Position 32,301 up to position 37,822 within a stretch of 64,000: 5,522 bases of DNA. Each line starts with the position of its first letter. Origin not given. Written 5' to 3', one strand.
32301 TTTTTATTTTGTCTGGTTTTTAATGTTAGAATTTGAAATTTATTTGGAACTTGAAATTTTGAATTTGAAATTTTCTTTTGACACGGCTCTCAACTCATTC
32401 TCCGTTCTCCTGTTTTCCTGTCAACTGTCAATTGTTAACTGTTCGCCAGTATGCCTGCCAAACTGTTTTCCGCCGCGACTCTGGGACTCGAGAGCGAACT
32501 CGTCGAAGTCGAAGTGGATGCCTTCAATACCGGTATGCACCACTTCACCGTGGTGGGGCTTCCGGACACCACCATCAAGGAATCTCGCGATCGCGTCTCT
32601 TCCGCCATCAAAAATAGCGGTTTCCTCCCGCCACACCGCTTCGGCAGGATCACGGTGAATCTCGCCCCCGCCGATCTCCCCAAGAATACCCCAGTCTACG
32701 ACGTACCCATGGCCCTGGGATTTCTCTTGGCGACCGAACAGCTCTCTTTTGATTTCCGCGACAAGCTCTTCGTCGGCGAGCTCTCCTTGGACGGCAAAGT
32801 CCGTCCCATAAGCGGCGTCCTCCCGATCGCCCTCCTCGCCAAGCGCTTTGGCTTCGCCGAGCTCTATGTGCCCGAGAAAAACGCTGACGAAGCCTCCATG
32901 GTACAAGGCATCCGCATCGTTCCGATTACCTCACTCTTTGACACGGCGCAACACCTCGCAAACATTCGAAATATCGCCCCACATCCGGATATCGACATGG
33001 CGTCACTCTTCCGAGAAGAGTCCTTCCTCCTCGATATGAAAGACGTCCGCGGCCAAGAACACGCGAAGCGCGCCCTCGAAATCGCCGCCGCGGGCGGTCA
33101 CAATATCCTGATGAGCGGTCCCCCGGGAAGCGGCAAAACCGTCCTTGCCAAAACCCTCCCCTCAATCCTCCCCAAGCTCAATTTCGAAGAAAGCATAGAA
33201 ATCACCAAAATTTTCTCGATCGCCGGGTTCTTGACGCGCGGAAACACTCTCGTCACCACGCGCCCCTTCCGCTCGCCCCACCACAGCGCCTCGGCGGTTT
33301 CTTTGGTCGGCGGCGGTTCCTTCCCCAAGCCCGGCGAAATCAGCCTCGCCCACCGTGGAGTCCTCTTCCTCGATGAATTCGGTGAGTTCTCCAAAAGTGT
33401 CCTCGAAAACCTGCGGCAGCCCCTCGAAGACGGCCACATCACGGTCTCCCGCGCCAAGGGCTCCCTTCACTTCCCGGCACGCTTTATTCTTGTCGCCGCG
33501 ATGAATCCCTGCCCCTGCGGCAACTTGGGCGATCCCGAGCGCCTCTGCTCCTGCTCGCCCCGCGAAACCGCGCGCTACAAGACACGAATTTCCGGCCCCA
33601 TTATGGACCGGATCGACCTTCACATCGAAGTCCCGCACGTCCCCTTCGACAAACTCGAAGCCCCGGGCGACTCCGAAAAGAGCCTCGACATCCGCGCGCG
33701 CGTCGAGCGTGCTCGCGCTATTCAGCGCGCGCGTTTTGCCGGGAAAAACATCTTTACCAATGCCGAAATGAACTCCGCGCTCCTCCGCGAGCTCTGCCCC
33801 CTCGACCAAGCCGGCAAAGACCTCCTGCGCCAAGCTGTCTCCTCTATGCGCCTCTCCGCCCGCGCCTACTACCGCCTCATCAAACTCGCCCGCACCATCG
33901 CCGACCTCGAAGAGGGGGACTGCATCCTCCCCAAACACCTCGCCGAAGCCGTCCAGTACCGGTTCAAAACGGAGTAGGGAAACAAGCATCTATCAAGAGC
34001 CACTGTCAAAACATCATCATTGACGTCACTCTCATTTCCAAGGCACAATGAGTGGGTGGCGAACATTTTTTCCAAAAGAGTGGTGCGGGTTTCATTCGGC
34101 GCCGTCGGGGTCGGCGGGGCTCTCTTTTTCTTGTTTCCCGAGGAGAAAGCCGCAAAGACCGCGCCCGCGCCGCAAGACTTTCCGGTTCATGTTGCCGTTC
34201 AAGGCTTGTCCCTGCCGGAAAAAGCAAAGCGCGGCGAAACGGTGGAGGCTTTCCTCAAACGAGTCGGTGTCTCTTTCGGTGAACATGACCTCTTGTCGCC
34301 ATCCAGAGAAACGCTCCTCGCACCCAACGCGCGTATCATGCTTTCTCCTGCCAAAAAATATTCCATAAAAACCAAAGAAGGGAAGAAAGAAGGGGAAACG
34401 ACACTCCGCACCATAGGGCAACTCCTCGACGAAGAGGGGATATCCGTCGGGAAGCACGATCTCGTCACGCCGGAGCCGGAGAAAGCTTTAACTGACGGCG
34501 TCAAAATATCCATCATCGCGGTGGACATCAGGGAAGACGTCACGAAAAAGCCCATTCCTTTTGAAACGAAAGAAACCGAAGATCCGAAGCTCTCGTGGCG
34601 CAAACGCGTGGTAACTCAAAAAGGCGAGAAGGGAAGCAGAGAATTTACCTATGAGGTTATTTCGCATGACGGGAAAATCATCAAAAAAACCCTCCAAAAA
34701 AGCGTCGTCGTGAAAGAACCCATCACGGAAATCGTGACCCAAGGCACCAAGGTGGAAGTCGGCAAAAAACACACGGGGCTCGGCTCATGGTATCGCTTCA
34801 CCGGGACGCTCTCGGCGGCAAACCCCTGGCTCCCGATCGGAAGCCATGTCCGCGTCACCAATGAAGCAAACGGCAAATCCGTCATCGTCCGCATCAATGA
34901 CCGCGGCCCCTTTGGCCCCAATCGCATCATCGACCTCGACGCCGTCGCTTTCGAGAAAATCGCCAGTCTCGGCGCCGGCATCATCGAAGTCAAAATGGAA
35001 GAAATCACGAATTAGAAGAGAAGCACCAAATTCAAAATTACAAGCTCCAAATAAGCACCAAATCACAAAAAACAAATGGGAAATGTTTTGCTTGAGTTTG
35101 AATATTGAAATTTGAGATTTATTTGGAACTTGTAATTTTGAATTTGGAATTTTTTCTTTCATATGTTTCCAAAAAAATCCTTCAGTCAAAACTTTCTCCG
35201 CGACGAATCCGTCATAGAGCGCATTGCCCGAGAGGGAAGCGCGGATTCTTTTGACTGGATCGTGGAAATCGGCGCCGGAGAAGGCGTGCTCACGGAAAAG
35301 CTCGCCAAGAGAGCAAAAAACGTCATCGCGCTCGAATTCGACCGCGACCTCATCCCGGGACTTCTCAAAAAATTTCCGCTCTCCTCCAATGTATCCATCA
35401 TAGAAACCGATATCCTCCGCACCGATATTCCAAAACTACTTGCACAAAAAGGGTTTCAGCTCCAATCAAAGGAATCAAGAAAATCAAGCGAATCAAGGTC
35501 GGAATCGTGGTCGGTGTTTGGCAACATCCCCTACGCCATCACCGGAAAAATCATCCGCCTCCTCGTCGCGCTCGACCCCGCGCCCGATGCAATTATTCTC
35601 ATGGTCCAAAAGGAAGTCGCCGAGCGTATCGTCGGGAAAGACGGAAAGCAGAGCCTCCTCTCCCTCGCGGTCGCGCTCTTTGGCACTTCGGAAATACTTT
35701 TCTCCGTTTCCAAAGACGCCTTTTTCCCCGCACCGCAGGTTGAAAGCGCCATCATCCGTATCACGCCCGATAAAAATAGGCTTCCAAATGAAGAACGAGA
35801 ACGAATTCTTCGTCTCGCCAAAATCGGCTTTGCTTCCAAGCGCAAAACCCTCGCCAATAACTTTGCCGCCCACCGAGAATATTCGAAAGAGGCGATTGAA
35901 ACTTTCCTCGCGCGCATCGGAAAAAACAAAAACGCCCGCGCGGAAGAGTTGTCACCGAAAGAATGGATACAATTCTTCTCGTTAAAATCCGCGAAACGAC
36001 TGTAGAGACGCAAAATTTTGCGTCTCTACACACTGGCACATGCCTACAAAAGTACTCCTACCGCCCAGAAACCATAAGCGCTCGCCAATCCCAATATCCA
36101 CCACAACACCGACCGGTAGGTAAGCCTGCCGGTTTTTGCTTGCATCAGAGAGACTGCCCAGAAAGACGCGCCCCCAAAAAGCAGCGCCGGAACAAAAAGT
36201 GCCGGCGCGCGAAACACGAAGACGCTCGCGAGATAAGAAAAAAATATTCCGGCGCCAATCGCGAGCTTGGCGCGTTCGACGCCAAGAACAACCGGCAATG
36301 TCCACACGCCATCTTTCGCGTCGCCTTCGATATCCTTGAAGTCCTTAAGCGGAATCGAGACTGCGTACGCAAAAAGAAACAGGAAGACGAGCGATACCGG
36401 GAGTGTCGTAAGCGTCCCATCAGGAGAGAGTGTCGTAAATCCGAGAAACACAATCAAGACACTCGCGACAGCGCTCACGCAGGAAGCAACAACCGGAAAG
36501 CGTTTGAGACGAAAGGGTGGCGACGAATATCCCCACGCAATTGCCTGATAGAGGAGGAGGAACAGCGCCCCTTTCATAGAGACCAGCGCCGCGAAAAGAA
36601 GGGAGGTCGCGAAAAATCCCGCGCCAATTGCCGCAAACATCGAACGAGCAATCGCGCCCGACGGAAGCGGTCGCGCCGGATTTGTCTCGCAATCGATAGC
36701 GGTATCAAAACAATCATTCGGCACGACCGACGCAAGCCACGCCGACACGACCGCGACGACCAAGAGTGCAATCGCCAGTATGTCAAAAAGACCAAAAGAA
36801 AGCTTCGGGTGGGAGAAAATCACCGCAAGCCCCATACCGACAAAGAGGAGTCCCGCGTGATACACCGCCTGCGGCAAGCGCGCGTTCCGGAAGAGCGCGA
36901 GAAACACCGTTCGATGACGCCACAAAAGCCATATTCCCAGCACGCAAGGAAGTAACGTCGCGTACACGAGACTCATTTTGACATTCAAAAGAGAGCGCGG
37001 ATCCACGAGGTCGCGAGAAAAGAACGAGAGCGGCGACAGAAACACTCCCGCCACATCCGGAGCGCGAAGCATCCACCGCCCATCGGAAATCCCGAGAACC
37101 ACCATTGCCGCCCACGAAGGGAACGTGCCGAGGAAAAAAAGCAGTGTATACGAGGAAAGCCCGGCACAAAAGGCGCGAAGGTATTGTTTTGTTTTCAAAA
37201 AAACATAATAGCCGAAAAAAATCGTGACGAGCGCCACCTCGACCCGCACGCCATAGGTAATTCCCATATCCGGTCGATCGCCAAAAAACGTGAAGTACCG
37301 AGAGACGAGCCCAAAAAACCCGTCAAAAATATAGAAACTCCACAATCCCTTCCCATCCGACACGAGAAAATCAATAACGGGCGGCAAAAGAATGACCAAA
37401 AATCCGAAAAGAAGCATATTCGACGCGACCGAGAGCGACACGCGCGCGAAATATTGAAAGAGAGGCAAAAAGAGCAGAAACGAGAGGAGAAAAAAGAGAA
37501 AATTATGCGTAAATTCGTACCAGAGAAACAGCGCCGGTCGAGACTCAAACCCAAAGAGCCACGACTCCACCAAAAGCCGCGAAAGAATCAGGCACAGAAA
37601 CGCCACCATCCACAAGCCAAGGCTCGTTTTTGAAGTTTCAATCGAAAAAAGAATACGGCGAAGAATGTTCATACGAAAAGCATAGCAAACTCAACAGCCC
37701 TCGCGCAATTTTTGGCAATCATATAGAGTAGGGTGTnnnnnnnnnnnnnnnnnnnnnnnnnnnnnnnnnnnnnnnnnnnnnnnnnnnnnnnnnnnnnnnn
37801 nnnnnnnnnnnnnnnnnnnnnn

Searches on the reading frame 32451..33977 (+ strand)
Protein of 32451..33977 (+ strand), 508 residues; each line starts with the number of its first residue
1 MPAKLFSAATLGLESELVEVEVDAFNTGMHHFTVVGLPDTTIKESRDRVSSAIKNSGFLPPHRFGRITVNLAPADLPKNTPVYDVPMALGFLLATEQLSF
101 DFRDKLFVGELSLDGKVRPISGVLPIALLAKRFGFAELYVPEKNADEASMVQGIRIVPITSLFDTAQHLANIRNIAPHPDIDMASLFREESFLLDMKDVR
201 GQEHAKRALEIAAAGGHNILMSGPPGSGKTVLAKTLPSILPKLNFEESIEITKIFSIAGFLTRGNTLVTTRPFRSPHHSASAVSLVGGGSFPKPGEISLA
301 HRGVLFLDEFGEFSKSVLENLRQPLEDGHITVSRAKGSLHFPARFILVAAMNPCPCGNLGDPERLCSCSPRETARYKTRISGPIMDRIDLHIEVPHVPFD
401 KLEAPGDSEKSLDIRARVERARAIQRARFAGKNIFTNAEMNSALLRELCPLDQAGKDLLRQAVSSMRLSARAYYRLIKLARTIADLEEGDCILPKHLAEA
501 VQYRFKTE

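Call 11: search_protein_families(library=pfam, proteins=[window:32451-33977:+])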
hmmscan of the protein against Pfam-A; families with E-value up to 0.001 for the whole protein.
window:32451-33977:+ (508 aa): 9 families
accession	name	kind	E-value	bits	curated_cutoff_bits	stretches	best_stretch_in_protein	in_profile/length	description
PF01078.27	Mg_chelatase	-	1.1e-95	319.4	20.3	1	195-400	1-205/207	Magnesium chelatase, subunit ChlI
PF13541.12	ChlI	-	4.1e-37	127.2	27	1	20-144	1-121/121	Subunit ChlI of Mg-chelatase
PF13335.12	Mg_chelatase_C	-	1.3e-30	106.3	26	1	409-504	2-94/94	Magnesium chelatase, subunit ChlI C-terminal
PF07728.20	AAA_5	-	7.6e-09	36.1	22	1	218-355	1-125/139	AAA domain (dynein-related subfamily)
PF00493.29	MCM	-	6.8e-08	32.3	23.3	1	293-390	113-200/224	MCM P-loop domain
PF00158.32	Sigma54_activat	-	1.5e-06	28.5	20.2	0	292-344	84-136/168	Sigma-54 interaction domain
PF05362.19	Lon_C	-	3.1e-05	24.1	21.1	1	29-148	53-176/205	Lon protease (S16) C-terminal proteolytic domain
PF05496.18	RuvB_N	-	4e-05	23.9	27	0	197-238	7-55/159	Holliday junction DNA helicase RuvB P-loop domain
PF13191.12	AAA_16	-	0.00087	20.3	32.6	0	206-240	13-48/167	AAA ATPase domain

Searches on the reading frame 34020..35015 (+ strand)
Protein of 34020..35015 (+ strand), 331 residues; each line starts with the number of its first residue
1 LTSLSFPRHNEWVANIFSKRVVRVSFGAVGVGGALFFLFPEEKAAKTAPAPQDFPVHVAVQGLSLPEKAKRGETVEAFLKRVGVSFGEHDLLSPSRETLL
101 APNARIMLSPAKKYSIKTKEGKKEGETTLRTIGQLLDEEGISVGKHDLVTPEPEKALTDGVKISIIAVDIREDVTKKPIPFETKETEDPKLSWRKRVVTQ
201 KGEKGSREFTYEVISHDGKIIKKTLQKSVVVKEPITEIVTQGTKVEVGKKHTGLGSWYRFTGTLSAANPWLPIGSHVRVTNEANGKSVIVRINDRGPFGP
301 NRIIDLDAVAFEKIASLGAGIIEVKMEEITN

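Call 11: search_protein_families(library=pfam, proteins=[window:34020-35015:+])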
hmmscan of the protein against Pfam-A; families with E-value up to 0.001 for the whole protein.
window:34020-35015:+ (331 aa): 4 families
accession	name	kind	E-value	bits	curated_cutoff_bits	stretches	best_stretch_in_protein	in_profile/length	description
PF07501.17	G5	-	9.9e-19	67.8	23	1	171-244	2-75/75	G5 domain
PF03330.24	DPBB_1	-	5.9e-17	62.1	28.8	1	251-325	12-82/83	Lytic transglycolase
PF03990.20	DUF348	-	7.4e-13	48.4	24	1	127-153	14-40/41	G5-linked-Ubiquitin-like domain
PF00967.23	Barwin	-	6.6e-05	23.3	21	1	273-326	60-110/119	Barwin family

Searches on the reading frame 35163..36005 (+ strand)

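Call 11: search_protein_families(library=pfam, proteins=[window:35163-36005:+])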
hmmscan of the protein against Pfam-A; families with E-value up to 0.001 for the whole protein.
window:35163-36005:+ (280 aa): 2 families
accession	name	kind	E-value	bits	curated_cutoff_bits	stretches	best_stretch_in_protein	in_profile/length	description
PF00398.26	RrnaAD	-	2.6e-50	171.4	24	1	4-273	5-259/263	Ribosomal RNA adenine dimethylase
PF13649.12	Methyltransf_25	-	0.00061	20.9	27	0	33-89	1-60/97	Methyltransferase domain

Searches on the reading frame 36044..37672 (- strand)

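Call 12: search_protein_families(library=pfam, proteins=[window:36044-37672:-])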
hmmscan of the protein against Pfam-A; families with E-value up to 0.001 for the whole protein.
window:36044-37672:- (542 aa): 1 family
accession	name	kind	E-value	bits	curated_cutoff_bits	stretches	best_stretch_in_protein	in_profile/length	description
PF01040.23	UbiA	-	1.2e-27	97.3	34.2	1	294-525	15-248/250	UbiA prenyltransferase family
